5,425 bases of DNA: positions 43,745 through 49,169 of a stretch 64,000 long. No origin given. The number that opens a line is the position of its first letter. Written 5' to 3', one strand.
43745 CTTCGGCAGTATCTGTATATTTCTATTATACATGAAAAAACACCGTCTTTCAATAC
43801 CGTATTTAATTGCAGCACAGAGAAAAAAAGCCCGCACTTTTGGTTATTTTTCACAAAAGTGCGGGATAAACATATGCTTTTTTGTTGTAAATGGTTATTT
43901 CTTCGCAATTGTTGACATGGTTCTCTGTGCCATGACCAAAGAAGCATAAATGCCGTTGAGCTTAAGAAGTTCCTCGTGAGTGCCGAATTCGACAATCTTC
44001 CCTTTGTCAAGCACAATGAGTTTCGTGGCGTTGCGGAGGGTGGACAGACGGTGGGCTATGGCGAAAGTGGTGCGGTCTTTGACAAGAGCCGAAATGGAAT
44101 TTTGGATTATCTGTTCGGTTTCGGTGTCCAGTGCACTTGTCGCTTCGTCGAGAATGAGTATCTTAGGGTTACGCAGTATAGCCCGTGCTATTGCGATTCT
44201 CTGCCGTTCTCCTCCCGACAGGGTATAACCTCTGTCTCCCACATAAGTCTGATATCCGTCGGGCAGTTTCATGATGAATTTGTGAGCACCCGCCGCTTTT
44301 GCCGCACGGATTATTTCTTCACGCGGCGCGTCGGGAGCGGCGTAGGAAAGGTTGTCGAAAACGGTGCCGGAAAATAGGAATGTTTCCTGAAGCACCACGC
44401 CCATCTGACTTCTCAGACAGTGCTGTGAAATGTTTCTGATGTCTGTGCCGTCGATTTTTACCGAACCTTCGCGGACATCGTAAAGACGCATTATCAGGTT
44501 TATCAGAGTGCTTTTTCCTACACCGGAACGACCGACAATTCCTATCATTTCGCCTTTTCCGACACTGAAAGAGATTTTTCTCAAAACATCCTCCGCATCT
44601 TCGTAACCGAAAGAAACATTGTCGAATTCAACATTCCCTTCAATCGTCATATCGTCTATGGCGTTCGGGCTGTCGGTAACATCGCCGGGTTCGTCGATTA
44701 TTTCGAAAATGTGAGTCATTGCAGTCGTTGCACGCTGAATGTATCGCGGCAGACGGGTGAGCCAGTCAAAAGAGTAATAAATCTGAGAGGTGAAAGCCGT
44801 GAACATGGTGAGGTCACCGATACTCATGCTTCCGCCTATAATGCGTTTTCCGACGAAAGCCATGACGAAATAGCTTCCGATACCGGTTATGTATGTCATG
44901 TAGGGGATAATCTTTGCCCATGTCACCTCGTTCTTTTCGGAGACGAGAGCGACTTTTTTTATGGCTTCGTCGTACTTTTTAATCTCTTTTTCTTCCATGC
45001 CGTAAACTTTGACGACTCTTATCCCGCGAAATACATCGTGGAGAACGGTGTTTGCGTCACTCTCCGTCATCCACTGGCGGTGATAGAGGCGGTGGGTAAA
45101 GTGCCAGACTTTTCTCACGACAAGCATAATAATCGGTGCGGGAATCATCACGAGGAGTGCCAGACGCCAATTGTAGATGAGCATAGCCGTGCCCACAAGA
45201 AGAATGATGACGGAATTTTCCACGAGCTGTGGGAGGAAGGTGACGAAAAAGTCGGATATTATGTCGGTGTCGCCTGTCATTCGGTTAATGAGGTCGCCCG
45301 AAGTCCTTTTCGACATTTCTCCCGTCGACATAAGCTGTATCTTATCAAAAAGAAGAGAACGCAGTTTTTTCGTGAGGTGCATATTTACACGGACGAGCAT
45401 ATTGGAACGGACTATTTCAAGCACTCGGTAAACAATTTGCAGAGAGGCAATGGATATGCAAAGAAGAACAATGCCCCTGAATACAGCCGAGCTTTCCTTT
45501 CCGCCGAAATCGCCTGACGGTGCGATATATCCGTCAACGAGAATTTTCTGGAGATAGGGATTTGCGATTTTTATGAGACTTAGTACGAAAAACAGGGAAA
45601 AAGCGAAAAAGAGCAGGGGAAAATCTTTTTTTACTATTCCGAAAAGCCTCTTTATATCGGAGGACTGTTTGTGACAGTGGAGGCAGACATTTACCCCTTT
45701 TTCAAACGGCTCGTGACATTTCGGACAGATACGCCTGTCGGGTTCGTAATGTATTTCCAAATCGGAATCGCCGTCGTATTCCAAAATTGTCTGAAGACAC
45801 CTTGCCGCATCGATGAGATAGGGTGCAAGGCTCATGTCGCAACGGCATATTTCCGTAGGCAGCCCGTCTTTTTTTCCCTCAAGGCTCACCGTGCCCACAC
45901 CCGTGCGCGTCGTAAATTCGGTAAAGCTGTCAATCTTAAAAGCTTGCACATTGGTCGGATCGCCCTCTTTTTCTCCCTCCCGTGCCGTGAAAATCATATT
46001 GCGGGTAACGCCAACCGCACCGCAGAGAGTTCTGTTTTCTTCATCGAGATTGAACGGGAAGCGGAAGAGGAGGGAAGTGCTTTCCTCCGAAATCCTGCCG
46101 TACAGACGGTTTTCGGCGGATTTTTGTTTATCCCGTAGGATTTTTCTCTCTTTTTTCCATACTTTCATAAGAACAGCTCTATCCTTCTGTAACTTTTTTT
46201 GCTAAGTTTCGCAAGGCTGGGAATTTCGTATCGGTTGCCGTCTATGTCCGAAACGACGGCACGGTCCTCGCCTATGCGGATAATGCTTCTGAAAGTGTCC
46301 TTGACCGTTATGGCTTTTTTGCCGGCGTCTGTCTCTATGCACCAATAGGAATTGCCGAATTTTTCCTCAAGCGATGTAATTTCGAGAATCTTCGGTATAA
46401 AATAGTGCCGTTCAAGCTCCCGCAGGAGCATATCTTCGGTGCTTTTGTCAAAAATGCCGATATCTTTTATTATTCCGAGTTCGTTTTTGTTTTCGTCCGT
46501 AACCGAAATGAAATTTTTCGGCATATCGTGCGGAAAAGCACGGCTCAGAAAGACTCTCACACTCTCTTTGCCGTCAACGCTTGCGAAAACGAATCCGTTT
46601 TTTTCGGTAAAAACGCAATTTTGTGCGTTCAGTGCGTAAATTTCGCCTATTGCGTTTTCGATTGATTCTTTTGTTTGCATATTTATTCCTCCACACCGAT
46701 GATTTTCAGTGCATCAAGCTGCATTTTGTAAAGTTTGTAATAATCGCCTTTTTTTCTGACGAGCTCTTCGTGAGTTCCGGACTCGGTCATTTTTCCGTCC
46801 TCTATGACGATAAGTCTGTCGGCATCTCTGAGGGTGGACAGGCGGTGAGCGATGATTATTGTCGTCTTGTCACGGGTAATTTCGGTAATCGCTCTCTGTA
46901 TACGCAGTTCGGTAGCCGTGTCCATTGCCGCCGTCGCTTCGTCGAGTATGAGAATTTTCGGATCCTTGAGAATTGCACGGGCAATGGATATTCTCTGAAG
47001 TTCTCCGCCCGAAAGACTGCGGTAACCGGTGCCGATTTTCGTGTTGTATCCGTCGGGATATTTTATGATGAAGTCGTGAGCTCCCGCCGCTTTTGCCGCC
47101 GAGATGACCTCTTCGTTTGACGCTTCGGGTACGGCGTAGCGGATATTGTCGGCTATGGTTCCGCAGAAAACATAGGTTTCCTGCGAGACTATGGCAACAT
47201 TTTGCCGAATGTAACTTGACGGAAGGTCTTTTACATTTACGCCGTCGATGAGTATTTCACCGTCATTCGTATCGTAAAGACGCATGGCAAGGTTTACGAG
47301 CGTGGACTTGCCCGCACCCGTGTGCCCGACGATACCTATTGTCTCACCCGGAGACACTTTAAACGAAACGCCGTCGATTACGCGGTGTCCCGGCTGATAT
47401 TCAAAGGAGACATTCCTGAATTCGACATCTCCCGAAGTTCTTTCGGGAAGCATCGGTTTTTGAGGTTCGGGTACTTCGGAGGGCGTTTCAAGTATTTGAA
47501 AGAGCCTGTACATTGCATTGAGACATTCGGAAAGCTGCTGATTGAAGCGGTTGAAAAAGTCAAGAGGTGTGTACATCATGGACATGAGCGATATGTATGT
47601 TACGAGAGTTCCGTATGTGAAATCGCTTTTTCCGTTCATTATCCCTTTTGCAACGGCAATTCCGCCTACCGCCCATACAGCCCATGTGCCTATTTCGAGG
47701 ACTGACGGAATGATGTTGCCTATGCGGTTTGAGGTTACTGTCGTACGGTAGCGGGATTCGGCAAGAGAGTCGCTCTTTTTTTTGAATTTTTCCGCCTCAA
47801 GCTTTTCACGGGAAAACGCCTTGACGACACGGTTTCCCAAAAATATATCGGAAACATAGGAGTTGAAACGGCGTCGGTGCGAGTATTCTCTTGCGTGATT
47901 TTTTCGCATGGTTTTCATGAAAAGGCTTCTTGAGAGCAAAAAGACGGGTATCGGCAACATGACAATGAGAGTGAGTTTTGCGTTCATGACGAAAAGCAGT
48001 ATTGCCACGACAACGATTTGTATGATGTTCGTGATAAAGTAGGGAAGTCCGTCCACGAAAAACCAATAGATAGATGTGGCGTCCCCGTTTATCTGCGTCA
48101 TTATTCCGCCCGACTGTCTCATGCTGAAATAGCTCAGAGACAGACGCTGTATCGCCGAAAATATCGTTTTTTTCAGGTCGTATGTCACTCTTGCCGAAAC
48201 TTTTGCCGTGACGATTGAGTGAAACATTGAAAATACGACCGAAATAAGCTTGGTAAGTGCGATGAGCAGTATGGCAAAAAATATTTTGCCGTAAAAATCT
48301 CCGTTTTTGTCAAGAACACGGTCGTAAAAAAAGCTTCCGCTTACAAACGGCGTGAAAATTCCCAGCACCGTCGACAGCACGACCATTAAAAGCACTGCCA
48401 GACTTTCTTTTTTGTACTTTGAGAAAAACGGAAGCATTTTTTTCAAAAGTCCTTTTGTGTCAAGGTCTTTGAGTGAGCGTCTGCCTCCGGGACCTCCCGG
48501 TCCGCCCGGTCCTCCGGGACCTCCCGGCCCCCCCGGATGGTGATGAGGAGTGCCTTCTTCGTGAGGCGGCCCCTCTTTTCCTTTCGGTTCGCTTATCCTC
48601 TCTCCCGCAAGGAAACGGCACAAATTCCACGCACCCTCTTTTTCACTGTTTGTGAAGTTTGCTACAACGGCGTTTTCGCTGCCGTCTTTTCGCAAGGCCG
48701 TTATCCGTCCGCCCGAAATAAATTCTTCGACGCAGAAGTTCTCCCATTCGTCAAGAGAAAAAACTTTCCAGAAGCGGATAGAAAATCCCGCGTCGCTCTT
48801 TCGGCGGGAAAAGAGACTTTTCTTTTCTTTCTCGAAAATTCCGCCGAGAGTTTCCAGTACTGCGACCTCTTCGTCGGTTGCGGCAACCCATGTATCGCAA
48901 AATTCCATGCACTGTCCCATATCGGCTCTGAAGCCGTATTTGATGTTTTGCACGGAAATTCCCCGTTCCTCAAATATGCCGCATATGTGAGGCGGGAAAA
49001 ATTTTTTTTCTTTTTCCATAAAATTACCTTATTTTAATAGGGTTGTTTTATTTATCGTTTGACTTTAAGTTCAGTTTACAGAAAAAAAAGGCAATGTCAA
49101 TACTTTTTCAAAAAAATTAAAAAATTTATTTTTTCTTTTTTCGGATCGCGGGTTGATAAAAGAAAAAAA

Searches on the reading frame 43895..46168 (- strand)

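Call 67: search_protein_families(library=pfam, proteins=[window:43895-46168:-], max_evalue=0.00001)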
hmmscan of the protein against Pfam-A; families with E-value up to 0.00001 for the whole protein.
window:43895-46168:- (757 aa): 2 families
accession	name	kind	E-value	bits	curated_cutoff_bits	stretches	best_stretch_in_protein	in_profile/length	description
PF00664.28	ABC_membrane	-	3.4e-42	145.4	28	1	186-465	1-272/274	ABC transporter transmembrane region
PF00005.33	ABC_tran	-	3.9e-35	121.9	25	1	529-678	1-137/137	ABC transporter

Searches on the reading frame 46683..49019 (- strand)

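Call 67: search_protein_families(library=pfam, proteins=[window:46683-49019:-], max_evalue=0.00001)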
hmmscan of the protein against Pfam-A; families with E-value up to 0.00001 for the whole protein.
window:46683-49019:- (778 aa): 2 families
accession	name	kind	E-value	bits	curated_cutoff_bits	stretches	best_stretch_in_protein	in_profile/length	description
PF00664.28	ABC_membrane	-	2.3e-34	119.7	28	1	208-486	3-274/274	ABC transporter transmembrane region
PF00005.33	ABC_tran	-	3e-31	109.3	25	1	549-697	2-137/137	ABC transporter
